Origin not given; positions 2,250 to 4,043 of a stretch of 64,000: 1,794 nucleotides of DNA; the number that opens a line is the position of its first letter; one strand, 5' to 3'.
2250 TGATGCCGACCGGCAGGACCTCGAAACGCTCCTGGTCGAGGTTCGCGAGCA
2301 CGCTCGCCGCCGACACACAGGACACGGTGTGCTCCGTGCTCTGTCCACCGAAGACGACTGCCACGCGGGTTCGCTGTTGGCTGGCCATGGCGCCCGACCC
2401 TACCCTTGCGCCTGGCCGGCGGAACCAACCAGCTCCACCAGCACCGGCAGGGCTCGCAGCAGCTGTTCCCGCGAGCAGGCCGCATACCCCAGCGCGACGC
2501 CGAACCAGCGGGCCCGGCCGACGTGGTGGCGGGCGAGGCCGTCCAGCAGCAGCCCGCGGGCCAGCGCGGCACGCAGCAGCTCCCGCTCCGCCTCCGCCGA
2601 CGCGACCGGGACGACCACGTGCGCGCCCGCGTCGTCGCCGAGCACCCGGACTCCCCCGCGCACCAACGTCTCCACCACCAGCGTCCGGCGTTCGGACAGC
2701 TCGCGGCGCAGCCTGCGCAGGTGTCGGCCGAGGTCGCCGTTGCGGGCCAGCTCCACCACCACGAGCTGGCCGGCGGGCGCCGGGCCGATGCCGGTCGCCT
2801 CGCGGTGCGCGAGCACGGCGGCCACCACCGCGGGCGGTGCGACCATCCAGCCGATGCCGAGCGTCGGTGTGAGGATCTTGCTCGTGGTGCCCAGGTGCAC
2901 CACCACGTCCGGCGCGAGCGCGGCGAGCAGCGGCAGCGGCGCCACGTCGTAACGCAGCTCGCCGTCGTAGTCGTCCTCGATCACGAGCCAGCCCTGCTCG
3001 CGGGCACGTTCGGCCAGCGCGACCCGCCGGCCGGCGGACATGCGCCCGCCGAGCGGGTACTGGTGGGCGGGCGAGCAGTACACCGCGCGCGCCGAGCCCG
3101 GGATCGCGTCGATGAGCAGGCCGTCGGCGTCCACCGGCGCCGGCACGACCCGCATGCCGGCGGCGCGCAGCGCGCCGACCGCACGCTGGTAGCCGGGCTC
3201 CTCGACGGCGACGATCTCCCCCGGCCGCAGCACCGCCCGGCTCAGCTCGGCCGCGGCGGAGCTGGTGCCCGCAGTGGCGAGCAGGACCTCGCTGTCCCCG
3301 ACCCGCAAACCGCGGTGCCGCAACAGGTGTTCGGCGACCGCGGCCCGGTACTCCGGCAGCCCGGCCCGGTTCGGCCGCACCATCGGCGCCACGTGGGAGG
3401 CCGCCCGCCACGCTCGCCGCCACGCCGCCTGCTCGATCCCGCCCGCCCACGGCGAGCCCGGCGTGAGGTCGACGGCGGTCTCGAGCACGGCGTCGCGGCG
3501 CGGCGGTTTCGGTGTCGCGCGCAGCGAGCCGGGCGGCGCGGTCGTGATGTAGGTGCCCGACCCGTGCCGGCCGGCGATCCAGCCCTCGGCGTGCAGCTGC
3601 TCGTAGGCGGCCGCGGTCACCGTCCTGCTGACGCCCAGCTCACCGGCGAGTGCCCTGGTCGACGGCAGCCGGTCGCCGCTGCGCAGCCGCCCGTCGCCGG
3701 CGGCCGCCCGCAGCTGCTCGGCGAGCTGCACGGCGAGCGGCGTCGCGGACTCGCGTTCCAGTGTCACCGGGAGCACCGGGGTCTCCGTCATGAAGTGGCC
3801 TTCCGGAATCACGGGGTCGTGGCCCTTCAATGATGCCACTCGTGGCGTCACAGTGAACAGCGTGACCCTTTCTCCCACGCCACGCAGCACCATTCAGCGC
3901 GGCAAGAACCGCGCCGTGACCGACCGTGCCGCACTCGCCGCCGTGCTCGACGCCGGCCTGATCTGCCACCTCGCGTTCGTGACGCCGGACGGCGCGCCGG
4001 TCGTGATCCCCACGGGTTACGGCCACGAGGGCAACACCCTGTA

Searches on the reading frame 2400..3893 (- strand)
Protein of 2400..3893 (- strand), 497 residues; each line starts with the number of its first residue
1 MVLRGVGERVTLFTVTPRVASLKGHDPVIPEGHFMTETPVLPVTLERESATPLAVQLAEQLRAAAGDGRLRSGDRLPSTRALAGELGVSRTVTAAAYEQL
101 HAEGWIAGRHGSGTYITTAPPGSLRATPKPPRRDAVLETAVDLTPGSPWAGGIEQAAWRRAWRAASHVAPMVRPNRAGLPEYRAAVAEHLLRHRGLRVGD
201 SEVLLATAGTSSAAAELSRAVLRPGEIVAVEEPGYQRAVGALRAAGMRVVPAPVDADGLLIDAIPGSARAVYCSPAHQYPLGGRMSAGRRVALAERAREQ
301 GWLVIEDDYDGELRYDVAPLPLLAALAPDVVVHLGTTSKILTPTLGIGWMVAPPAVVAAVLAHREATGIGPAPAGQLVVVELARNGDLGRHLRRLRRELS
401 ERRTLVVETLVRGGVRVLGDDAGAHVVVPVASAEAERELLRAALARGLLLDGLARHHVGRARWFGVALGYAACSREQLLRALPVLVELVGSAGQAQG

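Call 12: search_protein_families(library=pfam, proteins=[window:2400-3893:-], max_evalue=0.001)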
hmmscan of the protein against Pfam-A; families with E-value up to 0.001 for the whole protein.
window:2400-3893:- (497 aa): 2 families
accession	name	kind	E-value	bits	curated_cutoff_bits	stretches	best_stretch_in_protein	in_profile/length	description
PF00155.27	Aminotran_1_2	-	1e-16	61.6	19.7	1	174-482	39-358/361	Aminotransferase class I and II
PF00392.27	GntR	-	9.2e-15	54.5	27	1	54-116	2-64/64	Bacterial regulatory proteins, gntR family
